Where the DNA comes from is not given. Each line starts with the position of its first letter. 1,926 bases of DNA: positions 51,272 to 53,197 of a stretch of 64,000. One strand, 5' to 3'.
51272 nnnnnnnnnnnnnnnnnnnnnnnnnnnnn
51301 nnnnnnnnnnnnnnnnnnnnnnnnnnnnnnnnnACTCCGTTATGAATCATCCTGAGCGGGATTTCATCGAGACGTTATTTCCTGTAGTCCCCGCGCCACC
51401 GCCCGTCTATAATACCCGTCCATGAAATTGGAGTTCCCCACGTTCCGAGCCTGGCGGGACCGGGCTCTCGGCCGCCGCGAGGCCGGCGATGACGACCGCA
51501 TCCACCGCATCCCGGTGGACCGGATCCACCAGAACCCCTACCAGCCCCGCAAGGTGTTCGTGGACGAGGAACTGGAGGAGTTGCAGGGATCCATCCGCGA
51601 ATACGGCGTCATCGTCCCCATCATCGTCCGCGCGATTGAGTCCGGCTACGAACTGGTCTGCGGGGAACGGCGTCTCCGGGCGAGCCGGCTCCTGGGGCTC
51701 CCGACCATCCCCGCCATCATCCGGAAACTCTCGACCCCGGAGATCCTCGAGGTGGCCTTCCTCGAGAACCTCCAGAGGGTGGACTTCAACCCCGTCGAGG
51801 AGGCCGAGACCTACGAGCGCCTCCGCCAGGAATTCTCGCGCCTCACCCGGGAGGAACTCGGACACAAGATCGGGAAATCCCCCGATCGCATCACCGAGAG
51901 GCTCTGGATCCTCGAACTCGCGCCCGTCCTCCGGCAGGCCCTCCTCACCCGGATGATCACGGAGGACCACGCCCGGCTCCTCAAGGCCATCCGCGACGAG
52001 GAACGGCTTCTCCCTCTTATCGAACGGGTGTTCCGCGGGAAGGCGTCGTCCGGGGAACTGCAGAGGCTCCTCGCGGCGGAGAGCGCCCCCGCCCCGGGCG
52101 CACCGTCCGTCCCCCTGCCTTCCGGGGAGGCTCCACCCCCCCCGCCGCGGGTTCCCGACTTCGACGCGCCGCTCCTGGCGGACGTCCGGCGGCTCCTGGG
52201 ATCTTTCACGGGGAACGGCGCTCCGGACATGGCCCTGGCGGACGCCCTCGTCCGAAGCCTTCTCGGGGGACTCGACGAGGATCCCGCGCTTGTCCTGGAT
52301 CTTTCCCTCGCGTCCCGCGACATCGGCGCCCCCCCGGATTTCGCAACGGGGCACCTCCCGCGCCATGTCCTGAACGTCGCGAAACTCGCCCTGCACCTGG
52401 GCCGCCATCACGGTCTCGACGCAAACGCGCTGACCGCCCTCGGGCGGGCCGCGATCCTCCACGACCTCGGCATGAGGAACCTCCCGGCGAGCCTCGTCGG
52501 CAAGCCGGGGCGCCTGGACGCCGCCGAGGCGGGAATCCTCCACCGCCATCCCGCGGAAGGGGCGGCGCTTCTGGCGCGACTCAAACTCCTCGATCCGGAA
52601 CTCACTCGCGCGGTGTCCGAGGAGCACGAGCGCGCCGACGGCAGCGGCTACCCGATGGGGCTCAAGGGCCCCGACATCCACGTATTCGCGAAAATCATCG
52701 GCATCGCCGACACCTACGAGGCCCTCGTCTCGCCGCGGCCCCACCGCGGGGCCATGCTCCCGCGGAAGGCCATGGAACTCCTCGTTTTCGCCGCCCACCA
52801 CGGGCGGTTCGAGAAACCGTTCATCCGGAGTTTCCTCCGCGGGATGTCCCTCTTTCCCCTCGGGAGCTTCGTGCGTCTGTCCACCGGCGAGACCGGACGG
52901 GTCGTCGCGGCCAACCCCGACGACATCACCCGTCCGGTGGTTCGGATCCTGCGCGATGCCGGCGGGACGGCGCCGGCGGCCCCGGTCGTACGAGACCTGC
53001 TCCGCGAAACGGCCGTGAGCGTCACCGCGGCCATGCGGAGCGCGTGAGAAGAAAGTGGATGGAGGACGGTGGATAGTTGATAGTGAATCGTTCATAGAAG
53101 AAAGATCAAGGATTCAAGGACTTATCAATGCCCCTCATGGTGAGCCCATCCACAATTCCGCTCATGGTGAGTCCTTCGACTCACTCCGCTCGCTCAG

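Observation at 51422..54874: Two tandem ParB-N (CTP-switch fold)::HD-GYP fusion genes placed like parB behind a ParA/MinD-fold BY-kinase in an EPS export locus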

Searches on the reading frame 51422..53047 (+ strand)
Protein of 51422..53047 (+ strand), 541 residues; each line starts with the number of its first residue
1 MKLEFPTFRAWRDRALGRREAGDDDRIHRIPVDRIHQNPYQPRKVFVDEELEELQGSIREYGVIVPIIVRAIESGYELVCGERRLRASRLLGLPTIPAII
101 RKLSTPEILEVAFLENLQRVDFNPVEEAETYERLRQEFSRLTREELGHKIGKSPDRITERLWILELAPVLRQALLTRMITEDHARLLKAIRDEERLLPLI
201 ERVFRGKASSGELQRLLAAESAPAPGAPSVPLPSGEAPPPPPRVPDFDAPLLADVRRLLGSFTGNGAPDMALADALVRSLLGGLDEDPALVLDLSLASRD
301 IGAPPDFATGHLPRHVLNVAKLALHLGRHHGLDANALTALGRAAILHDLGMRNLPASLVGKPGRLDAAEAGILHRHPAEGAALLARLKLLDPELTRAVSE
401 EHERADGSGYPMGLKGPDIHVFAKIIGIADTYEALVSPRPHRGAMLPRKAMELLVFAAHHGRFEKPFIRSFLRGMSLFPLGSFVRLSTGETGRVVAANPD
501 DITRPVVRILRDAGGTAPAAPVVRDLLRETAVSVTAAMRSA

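Call 3: search_protein_families(library=pfam, proteins=[window:51422-53047:+], max_evalue=0.01)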
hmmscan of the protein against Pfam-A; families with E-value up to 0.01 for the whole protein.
window:51422-53047:+ (541 aa): 4 families
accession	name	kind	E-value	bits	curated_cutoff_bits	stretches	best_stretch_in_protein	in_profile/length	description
PF02195.25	ParB_N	-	4.4e-31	107.2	26.3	1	26-118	2-95/95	ParB N-terminal domain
PF13487.12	HD_5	-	9.3e-29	100.8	27.2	1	314-463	16-166/170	HD domain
PF17762.8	HTH_ParB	-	1.9e-16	60.5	22.6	1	121-218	2-98/102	ParB HTH domain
PF01966.28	HD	-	7.5e-11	42.8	22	1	315-434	4-115/116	HD domain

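Call 4: search_protein_families(library=ncbifam, proteins=[window:51422-53047:+], max_evalue=0.01)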
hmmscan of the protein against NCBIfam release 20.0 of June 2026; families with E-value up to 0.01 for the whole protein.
window:51422-53047:+ (541 aa): 8 families
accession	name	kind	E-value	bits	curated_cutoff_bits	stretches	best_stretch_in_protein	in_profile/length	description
TIGR04285.1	nucleoid_noc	exception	6.2e-52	176.5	315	1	27-209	2-183/255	nucleoid occlusion protein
TIGR00180.1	parB_part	domain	1.7e-44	151.8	58.45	1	28-195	6-177/186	ParB/RepB/Spo0J family partition protein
TIGR03734.1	PRTRC_parB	hypoth_equivalog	8.4e-29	100.5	278.6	1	37-212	3-181/555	PRTRC system ParB family protein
NF053512.1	nitric_RR_NosR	exception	2.9e-18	66.1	400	1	311-471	191-350/422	response regulator c-di-GMP phosphodiesterase, NosR family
TIGR03454.1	partition_RepB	equivalog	3.4e-12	46.4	201.5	1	22-137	59-176/325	plasmid partitioning protein RepB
NF010440.0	PRK13866.1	equivalog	3.1e-08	33.2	522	1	46-135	85-176/336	plasmid partitioning protein RepB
NF010406.0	PRK13832.1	subfamily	2.9e-05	22.8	640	1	35-194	12-174/578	plasmid partitioning protein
TIGR00277.1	HDIG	domain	0.00039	20.2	27.6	1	314-403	7-83/84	HDIG domain-containing metalloprotein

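Call 5: find_homologous_proteins(query=window:51422-53047:+, max_evalue=0.00001)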
Query window:51422-53047:+ (541 aa): 1008 proteins with E <= 0.00001 among 8000 candidates; the best 120 are listed.
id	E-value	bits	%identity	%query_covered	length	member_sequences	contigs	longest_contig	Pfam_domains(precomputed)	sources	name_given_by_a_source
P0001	0.0e+0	1180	100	100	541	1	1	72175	PF13487.13,PF01966.29,PF17762.9,PF02195.27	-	-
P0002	9.9e-64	234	34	95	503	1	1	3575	PF13487.13,PF01966.29,PF02195.27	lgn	-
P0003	3.8e-57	213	45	50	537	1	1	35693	PF13487.13,PF01966.29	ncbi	-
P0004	2.5e-43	167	41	48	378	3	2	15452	PF13487.13,PF01966.29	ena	-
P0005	4.6e-40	156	32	67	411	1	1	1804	PF13487.13,PF01966.29,PF11871.14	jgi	jgi:putative nucleotidyltransferase with HDIG domain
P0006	1.5e-36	145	35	52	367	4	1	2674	PF13487.13,PF01966.29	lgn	-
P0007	2.0e-36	144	36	52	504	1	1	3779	PF13487.13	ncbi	-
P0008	3.0e-36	144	36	53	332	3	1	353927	PF13487.13,PF01966.29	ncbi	-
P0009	4.8e-36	143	34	53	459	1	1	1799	PF13487.13,PF01966.29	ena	-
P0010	8.5e-36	142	38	44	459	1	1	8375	PF13487.13,PF01966.29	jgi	-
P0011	5.9e-35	139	45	37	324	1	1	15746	PF17762.9,PF23552.3,PF02195.27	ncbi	-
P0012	6.0e-35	139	31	49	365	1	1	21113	PF13487.13,PF01966.29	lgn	-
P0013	8.1e-35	139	42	36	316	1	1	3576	PF17762.9,PF23552.3,PF02195.27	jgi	-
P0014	8.3e-35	139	34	62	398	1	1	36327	PF13487.13,PF01966.29,PF11871.14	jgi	jgi:HD-GYP domain-containing protein (c-di-GMP phosphodiesterase class II)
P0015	1.0e-34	139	37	42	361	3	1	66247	PF13487.13,PF01966.29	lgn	-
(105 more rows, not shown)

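Call 10: find_encoding_contigs(protein=P0002, flank=10000)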
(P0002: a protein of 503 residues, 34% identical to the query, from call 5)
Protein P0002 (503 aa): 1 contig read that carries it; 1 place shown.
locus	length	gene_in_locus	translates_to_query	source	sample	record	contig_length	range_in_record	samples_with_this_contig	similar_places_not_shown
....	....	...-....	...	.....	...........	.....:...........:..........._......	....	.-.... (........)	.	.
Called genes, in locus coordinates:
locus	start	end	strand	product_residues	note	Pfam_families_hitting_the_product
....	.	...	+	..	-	?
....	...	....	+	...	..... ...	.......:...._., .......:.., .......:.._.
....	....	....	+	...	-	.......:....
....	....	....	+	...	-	?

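Call 21: search_protein_representatives(protein=window:51422-53047:+)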
Query: 541 residues. Proteins with E-value up to 0.001 (for the whole library): 168563; up to 1e-10: 100687; up to 1e-30: 2955. The best 150 are listed.
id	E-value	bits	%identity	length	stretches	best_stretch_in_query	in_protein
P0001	0.0e+00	1179.7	100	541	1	1-541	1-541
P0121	3.2e-92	326.8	39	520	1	22-535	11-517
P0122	5.0e-89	316.2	40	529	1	24-512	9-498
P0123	9.9e-82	292.1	40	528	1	23-509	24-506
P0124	1.2e-79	285.2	39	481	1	25-508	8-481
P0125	2.1e-79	284.4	45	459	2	230-534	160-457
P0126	2.3e-78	281.0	39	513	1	27-529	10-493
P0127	2.6e-77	277.5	45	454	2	239-535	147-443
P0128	2.5e-76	274.3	36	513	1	28-525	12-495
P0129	1.4e-75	271.8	38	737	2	213-533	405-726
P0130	2.0e-74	268.0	36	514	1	29-528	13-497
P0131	1.8e-70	255.0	37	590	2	200-533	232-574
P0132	4.2e-70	253.8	40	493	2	249-527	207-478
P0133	2.9e-64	234.5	35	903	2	312-538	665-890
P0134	1.5e-61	225.5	35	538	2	310-538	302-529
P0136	6.3e-59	216.9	32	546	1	29-536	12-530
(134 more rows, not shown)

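Call 26: find_homologous_proteins(query=A2, max_evalue=1e-30)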
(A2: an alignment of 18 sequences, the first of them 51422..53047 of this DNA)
Query A2 (18 sequences) (541 aa, profile of the alignment): 561 proteins with E <= 1e-30 among 8000 candidates; the best 120 are listed.
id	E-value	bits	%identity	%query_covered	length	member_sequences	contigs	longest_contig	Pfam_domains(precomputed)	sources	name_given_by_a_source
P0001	3.1e-182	625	100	100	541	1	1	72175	PF13487.13,PF01966.29,PF17762.9,PF02195.27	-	-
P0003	1.6e-92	329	45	50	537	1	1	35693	PF13487.13,PF01966.29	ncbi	-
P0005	4.5e-76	275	32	67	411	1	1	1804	PF13487.13,PF01966.29,PF11871.14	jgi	jgi:putative nucleotidyltransferase with HDIG domain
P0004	3.9e-75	272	41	48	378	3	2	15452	PF13487.13,PF01966.29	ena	-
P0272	4.5e-72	262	33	37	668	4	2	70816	PF08668.19,PF13487.13,PF01966.29,PF00072.31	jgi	jgi:putative two-component system response regulator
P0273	4.8e-72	262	33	36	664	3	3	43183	PF08668.19,PF13487.13,PF01966.29,PF00072.31,PF20161.6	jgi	jgi:putative two-component system response regulator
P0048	4.0e-70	255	38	41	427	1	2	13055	PF13487.13,PF01966.29,PF11871.14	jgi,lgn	jgi:HD-GYP domain-containing protein (c-di-GMP phosphodiesterase class II)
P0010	1.2e-69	254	38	44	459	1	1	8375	PF13487.13,PF01966.29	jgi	-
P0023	1.9e-69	253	33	48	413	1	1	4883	PF13487.13,PF01966.29,PF11871.14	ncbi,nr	ncbi:MAG TPA: HD-GYP domain-containing protein [Azospira sp.]|nr:HD-GYP domain-containing protein [A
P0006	4.4e-69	252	35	52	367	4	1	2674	PF13487.13,PF01966.29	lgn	-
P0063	1.8e-68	250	37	28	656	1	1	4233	PF08668.19,PF13487.13,PF01966.29,PF23198.2,PF00072.31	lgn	-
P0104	2.4e-67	246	33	39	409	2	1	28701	PF13487.13,PF01966.29,PF11871.14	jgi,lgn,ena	-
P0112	4.9e-67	245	32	48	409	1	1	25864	PF13487.13,PF01966.29,PF11871.14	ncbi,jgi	ncbi:MAG: hypothetical protein RIR00_245 [Pseudomonadota bacterium]|jgi:HD-GYP domain-containing pro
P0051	5.7e-67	245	33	48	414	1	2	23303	PF13487.13,PF01966.29,PF11871.14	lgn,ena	-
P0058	8.2e-67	244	34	40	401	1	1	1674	PF13487.13,PF01966.29,PF11871.14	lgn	-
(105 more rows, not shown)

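Call 27: find_encoding_contigs(protein=P0121, flank=10000, max_places=3)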
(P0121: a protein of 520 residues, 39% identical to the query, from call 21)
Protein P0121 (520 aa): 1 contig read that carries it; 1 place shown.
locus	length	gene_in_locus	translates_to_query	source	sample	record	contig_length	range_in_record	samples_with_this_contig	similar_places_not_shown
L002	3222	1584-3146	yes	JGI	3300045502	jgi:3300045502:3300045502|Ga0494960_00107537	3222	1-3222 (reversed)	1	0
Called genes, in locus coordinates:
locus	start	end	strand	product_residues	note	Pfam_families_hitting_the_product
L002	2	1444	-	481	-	?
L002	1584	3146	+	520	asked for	PF02195:ParB_N, PF17762:HTH_ParB, PF01966:HD (weak), PF13487:HD_5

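Call 28: find_encoding_contigs(protein=P0125, flank=10000, max_places=3)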
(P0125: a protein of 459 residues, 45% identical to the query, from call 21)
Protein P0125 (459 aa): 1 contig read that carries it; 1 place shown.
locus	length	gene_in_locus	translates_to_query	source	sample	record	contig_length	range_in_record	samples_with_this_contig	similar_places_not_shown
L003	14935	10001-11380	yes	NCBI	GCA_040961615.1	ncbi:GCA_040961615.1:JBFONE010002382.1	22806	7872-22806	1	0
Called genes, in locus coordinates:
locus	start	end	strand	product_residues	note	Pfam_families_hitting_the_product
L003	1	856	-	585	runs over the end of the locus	PF13620:CarboxypepD_reg (weak)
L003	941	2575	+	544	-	PF05960:DUF885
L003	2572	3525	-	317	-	PF06574:FAD_syn, PF01467:CTP_transf_like (weak), PF01687:Flavokinase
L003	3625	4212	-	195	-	PF01327:Pep_deformylase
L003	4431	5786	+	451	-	PF00515:TPR_1 (faint), PF07719:TPR_2 (faint), PF13174:TPR_6 (faint), PF13176:TPR_7 (faint), PF13181:TPR_8 (faint), PF13371:TPR_9 (faint), PF14559:TPR_19 (weak), PF13424:TPR_12 (weak), +7 more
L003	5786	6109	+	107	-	PF01649:Ribosomal_S20p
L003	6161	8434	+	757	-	PF02706:Wzz (weak), PF09140:MipZ (weak), PF10609:ParA, PF13614:AAA_31 (weak), PF01656:CbiA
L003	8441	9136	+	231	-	PF02195:ParB_N, PF17762:HTH_ParB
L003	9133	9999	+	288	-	PF02563:Poly_export, PF10531:SLBB, PF22461:SLBB_2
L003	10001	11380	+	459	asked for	PF02195:ParB_N, PF13487:HD_5, PF01966:HD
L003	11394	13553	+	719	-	PF13715:CarbopepD_reg_2 (faint), PF13620:CarboxypepD_reg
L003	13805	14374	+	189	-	-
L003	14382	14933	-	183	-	?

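Call 29: find_encoding_contigs(protein=P0122, flank=10000, max_places=2)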
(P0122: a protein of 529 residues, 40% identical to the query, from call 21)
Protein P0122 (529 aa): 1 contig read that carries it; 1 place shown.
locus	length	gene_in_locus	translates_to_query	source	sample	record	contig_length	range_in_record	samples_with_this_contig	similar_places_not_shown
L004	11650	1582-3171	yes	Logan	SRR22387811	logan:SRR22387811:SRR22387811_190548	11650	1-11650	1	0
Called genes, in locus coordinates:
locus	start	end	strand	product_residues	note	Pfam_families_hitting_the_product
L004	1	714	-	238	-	?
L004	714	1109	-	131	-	PF07238:PilZ (weak)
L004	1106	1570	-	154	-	PF07238:PilZ (weak)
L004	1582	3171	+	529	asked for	PF02195:ParB_N, PF17762:HTH_ParB, PF13487:HD_5, PF01966:HD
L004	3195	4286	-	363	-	PF04055:Radical_SAM, PF13186:SPASM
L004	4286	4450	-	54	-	-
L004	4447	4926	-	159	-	-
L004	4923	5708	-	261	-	PF27840:ScmC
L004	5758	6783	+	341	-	PF17792:ThiD2, PF02581:TMP-TENI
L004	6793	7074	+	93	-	PF01052:FliMN_C, PF28396:SepQ_C (weak)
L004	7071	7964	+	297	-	PF00586:AIRS, PF02769:AIRS_C (weak)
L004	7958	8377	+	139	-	PF02367:TsaE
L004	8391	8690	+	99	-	PF02604:PhdYeFM_antitox (weak)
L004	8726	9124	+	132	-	PF13470:PIN_3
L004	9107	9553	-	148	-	-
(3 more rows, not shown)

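Call 30: find_encoding_contigs(protein=P0126, flank=10000, max_places=2)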
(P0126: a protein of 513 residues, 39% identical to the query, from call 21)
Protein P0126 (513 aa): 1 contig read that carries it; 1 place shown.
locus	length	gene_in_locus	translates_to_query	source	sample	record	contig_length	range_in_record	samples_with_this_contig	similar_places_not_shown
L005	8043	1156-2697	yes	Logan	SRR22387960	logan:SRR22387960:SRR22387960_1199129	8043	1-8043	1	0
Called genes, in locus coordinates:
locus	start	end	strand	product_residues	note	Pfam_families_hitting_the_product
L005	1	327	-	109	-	?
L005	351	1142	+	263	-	PF00106:adh_short, PF08659:KR, PF13561:adh_short_C2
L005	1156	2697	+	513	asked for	PF02195:ParB_N, PF13487:HD_5, PF01966:HD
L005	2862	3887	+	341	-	PF10727:Rossmann-like, PF03807:F420_oxidored (weak), PF10728:DUF2520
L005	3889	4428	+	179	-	PF01202:SKI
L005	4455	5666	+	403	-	PF11013:DUF2851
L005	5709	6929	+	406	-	PF07607:DUF1570 (weak)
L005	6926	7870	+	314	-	PF03130:HEAT_PBS (faint), PF02985:HEAT (faint), PF13646:HEAT_2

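Call 31: find_encoding_contigs(protein=P0129, flank=10000, max_places=2)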
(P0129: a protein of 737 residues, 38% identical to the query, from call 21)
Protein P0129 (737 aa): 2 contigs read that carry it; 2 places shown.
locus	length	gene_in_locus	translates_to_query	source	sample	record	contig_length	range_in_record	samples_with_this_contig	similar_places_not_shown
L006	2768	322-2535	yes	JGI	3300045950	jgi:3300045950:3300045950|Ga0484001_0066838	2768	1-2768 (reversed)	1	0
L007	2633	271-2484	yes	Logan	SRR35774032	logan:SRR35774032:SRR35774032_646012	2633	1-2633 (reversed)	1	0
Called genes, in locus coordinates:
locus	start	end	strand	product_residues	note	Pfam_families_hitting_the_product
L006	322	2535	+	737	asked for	PF02195:ParB_N, PF17762:HTH_ParB (weak), PF13487:HD_5, PF01966:HD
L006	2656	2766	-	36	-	?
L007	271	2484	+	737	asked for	PF02195:ParB_N, PF17762:HTH_ParB (weak), PF13487:HD_5, PF01966:HD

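Call 32: find_encoding_contigs(protein=P0136, flank=10000, max_places=2)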
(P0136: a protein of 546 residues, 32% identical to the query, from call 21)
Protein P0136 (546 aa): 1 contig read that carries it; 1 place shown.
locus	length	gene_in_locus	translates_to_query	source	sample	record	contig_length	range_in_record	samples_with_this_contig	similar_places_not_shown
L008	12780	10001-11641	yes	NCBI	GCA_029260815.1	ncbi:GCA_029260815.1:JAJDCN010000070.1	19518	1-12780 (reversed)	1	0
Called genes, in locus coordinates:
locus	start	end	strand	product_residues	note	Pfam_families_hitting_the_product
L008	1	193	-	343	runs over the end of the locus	-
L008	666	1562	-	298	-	PF09674:DUF2400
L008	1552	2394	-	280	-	PF00753:Lactamase_B, PF23023:Anti-Pycsar_Apyc1, PF12706:Lactamase_B_2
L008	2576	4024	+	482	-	PF00206:Lyase_1, PF10397:ADSL_C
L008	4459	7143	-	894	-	-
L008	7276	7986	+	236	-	PF27139:Aq_1264_TM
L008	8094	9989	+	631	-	PF01656:CbiA (faint), PF10609:ParA (faint)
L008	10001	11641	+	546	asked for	PF02195:ParB_N, PF13487:HD_5, PF01966:HD (weak)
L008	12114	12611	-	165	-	PF00210:Ferritin, PF02915:Rubrerythrin (faint)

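Call 33: find_encoding_contigs(protein=P0123, flank=10000, max_places=2)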
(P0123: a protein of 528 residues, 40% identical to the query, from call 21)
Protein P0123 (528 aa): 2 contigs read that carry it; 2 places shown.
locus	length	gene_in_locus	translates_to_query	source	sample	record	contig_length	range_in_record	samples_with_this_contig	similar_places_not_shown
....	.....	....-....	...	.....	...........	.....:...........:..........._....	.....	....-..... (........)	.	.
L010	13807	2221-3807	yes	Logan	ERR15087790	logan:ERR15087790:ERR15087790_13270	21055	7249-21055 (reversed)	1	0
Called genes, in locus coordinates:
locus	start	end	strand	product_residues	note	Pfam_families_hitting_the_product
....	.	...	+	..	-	?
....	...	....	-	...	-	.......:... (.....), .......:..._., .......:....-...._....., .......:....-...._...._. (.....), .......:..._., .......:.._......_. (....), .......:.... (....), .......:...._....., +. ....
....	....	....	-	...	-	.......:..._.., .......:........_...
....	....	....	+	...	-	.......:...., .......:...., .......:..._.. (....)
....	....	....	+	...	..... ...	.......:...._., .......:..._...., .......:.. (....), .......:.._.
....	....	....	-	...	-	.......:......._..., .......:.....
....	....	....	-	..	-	-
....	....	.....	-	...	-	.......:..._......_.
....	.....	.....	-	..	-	-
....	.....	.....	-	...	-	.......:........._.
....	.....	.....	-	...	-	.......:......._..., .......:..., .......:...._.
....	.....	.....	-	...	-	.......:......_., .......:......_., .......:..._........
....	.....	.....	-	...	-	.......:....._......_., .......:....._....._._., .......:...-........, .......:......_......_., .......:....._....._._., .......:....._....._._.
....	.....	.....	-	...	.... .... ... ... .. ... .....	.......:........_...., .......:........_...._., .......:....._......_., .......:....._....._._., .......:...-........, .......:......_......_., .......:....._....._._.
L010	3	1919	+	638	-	?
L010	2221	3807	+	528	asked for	PF02195:ParB_N, PF17762:HTH_ParB, PF01966:HD (weak), PF13487:HD_5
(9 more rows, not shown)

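Call 34: find_encoding_contigs(protein=P0128, flank=10000, max_places=2)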
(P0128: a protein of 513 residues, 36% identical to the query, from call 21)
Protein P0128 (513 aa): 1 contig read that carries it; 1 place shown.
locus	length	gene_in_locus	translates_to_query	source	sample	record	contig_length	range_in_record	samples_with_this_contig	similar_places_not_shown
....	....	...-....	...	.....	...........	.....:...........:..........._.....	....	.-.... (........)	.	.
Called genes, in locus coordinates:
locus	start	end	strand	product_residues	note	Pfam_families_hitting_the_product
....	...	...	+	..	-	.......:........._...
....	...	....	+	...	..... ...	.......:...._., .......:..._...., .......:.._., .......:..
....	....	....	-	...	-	-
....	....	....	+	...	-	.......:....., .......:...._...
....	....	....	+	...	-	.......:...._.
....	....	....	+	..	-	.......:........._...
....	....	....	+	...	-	-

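Call 35: find_encoding_contigs(protein=P0130, flank=10000, max_places=2)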
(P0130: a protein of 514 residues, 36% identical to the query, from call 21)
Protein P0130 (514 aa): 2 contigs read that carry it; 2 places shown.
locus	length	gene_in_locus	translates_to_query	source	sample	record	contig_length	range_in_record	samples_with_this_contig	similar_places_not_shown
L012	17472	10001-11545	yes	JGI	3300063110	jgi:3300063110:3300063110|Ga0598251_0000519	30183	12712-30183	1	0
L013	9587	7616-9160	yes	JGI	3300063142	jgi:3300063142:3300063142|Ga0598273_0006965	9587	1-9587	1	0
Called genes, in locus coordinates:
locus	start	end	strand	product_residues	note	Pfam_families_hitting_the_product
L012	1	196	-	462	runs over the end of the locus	PF05489:Phage_tail_X (faint), PF01476:LysM (weak)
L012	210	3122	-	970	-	PF21760:SecD_1st, PF22599:SecDF_P1_head, PF02355:SecD_SecF_C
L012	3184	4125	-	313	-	PF22599:SecDF_P1_head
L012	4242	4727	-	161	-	PF02699:YajC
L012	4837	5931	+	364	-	PF03054:tRNA_Me_trans, PF20259:tRNA_Me_trans_M, PF20258:tRNA_Me_trans_C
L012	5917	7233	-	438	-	PF09861:Lar_N, PF21113:LarA_C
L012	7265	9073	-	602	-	PF14849:YidC_periplas, PF02096:60KD_IMP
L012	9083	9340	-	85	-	PF03966:Trm112p (faint)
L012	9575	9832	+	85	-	PF01016:Ribosomal_L27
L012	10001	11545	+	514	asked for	PF02195:ParB_N, PF17762:HTH_ParB, PF13487:HD_5, PF01966:HD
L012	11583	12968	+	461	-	PF00753:Lactamase_B, PF23023:Anti-Pycsar_Apyc1 (weak), PF12706:Lactamase_B_2, PF16661:Lactamase_B_6 (weak), PF10996:Beta-Casp, PF07521:RMMBL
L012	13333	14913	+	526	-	-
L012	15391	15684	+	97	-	PF00166:Cpn10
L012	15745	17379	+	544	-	PF00118:Cpn60_TCP1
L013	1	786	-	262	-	?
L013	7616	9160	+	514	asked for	PF02195:ParB_N, PF17762:HTH_ParB, PF13487:HD_5, PF01966:HD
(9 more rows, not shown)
